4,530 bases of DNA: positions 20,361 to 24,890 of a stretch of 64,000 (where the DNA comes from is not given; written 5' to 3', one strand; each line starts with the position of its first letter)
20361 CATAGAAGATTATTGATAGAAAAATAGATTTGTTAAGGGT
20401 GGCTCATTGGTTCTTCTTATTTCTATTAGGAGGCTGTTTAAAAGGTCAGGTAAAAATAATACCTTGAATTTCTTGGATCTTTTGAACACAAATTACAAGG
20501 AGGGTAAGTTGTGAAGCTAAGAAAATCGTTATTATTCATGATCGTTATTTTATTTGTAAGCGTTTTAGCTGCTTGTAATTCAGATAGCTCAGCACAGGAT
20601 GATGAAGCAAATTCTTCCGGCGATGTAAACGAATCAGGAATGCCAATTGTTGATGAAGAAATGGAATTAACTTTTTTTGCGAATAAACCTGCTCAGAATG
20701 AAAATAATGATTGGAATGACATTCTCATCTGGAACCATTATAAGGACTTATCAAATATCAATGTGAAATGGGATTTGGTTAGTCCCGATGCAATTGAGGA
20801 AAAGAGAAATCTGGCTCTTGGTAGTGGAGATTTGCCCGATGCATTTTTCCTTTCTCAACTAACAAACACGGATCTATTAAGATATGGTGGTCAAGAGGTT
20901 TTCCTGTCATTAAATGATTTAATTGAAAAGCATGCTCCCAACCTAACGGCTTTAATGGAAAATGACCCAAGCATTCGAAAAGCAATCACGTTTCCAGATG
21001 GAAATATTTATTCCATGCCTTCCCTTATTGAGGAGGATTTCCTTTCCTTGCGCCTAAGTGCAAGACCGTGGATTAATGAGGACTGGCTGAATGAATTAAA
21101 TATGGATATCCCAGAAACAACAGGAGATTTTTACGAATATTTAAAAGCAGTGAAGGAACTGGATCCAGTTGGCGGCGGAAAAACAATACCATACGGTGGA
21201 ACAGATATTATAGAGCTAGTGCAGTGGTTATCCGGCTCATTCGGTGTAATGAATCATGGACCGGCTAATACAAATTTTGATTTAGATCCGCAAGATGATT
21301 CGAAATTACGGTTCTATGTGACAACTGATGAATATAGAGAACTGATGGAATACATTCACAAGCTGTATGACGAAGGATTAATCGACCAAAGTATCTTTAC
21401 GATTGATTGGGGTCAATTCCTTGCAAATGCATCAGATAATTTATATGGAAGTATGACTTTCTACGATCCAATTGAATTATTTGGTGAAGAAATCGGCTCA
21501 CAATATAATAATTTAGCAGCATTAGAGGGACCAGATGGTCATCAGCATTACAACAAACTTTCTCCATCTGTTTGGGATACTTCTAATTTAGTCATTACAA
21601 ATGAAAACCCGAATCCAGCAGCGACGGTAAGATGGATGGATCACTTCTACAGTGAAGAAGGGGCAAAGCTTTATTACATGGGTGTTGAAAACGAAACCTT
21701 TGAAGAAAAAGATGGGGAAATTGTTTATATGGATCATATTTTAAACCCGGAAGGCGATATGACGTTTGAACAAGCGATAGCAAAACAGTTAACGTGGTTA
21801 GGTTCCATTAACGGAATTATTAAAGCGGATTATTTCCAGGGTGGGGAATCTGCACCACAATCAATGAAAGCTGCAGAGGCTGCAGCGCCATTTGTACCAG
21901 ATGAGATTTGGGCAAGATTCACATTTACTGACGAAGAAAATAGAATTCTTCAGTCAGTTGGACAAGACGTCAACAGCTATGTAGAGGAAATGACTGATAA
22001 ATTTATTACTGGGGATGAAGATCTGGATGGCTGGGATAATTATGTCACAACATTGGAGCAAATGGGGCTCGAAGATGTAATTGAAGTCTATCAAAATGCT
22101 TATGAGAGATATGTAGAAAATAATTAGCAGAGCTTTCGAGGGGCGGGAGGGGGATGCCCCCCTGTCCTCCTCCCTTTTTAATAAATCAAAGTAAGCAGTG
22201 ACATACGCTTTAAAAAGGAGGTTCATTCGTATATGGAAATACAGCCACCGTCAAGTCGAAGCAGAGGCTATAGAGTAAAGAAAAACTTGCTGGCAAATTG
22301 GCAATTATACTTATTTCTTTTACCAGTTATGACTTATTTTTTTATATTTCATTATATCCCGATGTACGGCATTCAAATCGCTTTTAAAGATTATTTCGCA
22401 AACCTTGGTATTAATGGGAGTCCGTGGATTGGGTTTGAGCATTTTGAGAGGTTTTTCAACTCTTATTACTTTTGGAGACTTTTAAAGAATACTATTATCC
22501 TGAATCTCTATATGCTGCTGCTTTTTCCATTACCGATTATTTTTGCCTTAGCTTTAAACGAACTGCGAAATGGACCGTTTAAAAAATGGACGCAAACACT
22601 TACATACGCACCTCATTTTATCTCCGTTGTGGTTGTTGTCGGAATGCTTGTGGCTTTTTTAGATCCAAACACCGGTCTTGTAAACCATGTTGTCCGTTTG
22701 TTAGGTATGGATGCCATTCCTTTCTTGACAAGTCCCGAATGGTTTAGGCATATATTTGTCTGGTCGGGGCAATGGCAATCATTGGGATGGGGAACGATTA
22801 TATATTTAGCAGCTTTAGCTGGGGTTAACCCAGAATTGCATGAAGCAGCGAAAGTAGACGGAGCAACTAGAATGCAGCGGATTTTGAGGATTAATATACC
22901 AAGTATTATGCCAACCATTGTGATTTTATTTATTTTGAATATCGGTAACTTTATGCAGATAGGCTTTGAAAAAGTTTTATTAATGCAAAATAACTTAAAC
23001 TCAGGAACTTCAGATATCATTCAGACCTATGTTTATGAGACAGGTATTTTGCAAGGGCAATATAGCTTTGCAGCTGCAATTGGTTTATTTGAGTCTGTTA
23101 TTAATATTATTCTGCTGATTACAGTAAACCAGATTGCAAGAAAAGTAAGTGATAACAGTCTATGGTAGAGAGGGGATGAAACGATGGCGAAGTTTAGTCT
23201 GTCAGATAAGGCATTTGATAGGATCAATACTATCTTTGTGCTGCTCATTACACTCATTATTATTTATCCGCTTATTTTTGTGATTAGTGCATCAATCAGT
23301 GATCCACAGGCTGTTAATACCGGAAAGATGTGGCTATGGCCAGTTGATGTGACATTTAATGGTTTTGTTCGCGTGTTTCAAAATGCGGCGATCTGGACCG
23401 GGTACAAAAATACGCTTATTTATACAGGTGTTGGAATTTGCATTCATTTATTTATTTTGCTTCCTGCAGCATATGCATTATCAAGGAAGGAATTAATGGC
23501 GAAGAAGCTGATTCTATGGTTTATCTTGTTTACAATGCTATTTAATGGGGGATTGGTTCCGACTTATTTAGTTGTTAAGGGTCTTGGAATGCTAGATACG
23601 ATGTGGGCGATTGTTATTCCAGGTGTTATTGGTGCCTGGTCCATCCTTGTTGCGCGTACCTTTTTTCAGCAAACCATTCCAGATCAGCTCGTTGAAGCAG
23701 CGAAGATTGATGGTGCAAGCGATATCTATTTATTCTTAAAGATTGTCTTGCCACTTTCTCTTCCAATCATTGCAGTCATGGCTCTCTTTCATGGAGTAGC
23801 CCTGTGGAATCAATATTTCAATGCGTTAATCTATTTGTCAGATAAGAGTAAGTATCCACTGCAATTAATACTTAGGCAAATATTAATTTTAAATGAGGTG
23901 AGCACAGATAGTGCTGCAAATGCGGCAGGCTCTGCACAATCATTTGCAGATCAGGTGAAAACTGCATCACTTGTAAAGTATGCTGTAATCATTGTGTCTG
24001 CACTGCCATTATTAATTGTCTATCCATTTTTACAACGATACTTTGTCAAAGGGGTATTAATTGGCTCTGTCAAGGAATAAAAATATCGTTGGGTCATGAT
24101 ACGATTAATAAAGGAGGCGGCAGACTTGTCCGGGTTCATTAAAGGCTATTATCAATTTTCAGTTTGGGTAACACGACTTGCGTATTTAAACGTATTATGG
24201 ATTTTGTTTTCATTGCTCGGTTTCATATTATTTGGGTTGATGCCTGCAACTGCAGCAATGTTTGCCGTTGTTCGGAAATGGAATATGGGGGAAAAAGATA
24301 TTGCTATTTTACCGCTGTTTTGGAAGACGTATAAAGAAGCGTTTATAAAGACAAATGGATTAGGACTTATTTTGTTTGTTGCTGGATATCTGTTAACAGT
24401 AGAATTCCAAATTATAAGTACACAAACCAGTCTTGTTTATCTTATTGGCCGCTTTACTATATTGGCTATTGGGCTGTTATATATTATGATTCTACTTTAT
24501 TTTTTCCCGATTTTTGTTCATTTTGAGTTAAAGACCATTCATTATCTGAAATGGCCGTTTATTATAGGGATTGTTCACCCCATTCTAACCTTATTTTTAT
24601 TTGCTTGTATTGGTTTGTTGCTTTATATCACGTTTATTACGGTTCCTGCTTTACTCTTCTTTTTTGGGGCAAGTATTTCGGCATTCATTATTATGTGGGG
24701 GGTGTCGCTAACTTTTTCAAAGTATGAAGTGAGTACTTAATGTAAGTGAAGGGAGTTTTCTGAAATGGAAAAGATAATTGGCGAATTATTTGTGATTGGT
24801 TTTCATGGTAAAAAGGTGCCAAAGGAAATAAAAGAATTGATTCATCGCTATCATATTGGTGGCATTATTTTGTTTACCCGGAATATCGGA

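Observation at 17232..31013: GH20 + lactonase + ABC importer + GH3 + deacetylase + DgaE-like lyase + KDGP aldolase + kinase: candidate pathway for oxidised (aldonate/lactone-ended) N-acetylhexosamine oligosaccharides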

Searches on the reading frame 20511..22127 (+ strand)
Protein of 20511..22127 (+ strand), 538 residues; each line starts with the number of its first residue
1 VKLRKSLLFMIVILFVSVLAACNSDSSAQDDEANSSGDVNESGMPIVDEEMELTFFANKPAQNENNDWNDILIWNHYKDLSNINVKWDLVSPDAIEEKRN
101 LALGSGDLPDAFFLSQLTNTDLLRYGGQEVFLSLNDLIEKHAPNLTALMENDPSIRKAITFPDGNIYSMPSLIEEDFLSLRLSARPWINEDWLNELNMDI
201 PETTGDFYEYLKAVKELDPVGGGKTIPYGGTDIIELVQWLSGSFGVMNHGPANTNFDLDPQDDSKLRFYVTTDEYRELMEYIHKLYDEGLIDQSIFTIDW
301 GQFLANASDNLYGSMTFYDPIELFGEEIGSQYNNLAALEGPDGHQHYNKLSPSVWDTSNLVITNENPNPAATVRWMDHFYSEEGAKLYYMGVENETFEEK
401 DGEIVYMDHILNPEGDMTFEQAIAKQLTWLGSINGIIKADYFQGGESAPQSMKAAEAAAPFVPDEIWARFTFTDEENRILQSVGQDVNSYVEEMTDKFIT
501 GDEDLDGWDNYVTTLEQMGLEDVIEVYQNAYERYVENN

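Call 3: search_protein_families(library=pfam, proteins=[window:20511-22127:+])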
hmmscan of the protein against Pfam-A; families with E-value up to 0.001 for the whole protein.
window:20511-22127:+ (538 aa): 1 family
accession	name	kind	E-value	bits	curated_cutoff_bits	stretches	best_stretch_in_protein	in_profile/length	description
PF01547.30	SBP_bac_1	-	8.8e-05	23.1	26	1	82-385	23-306/307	Bacterial extracellular solute-binding protein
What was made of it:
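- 20511..22127 (+): LplA/AlgQ-type extracellular solute-binding lipoprotein (538 aa) for an oligosaccharide. PF01547, weak (call 3).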

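Call 6: search_protein_families(library=ncbifam, proteins=[window:20511-22127:+])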
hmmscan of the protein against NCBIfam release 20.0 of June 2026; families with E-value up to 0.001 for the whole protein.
window:20511-22127:+ (538 aa): 0 families

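Call 86: search_solved_structures(query=window:20511-22127:+, max_evalue=0.01)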
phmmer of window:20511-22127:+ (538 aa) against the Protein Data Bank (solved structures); distinct sequences matched with E-value up to 0.01: 13.
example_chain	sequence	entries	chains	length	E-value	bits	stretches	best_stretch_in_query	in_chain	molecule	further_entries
5g62_A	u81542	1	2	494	2.7e-48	168.5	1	66-537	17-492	ABC TRANSPORTER, SUBSTRATE-BINDING PROTEIN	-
5g5y_A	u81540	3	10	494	6.1e-48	167.3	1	66-537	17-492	ABC TRANSPORTER, SUBSTRATE-BINDING PROTEIN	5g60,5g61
5g5z_A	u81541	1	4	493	6.4e-48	167.3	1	66-537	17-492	ABC TRANSPORTER, SUBSTRATE-BINDING PROTEIN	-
6jhx_A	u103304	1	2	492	5.4e-41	144.4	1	84-537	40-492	AlgQ2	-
4tqu_Q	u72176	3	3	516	1.5e-40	142.9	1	84-537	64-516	AlgQ2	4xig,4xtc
1j1n_A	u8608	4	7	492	1.5e-40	142.9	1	84-537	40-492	AlgQ2 | Macromolecule-Binding Periplasmic Protein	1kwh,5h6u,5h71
3vlu_A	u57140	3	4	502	3.3e-40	141.8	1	96-534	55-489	AlgQ1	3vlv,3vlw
1y3n_A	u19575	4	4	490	3.9e-40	141.6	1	95-533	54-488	AlgQ1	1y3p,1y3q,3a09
5xs8_A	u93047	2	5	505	1.1e-33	120.3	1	97-533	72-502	Extracellular solute-binding protein family 1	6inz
5gx8_A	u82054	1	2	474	2.8e-33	118.9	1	95-528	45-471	Extracellular solute-binding protein family 1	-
5gub_A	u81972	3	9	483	2.9e-33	118.9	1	95-528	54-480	Extracellular solute-binding protein family 1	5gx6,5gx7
6fth_A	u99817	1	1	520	1.6e-18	70.3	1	82-535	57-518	Extracellular solute-binding protein, family 1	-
3omb_A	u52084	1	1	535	3.9e-17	65.7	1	82-535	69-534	Extracellular solute-binding protein, family 1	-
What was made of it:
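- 20511..22127 (+): PDB relatives are FusA, AlgQ1/2 and Smon0123, which bind oligosaccharides including acidic ones (call 86).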

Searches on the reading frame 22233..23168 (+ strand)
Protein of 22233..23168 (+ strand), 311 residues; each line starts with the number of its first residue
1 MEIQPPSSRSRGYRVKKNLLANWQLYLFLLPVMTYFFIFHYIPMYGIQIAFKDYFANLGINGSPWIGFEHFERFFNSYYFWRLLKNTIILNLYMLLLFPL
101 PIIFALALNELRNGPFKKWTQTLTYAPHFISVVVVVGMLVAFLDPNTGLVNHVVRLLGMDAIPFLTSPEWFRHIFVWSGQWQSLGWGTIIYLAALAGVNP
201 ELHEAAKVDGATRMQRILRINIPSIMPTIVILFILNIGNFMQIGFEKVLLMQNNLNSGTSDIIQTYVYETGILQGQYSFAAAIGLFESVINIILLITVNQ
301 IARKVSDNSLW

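Call 3: search_protein_families(library=pfam, proteins=[window:22233-23168:+])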
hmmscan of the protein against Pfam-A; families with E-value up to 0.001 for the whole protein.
window:22233-23168:+ (311 aa): 1 family
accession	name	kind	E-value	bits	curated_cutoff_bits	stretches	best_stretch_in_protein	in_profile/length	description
PF00528.27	BPD_transp_1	-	1.5e-15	57.8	26.4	1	102-306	6-183/184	Binding-protein-dependent transport system inner membrane component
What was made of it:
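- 22233..23168 (+): ABC permease (LplB-like). PF00528 (call 3).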

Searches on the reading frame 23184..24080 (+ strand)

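Call 3: search_protein_families(library=pfam, proteins=[window:23184-24080:+])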
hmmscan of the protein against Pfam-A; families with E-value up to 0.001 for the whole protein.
window:23184-24080:+ (298 aa): 1 family
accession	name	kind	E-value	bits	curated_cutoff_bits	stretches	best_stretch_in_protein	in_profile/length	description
PF00528.27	BPD_transp_1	-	7.3e-10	39.3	26.4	1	69-291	5-182/184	Binding-protein-dependent transport system inner membrane component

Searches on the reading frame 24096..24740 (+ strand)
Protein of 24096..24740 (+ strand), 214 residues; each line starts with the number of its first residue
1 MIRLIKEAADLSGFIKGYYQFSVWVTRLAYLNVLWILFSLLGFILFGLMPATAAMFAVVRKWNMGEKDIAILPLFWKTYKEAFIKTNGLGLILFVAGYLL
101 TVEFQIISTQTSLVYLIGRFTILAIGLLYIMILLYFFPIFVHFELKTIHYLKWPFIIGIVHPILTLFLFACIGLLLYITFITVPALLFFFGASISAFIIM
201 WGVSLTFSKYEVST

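Call 3: search_protein_families(library=pfam, proteins=[window:24096-24740:+])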
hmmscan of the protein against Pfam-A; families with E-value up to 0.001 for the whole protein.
window:24096-24740:+ (214 aa): 1 family
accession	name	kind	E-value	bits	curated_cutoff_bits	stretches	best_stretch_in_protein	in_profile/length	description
PF04854.19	DUF624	-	7.9e-29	100.1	24.2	1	28-104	1-77/77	Protein of unknown function, DUF624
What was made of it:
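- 24096..24740 (+): DUF624 (YesL-like) membrane protein that accompanies this class of ABC importers. PF04854 (call 3).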

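Call 6: search_protein_families(library=ncbifam, proteins=[window:24096-24740:+])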
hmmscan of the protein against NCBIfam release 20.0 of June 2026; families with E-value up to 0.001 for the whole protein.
window:24096-24740:+ (214 aa): 0 families
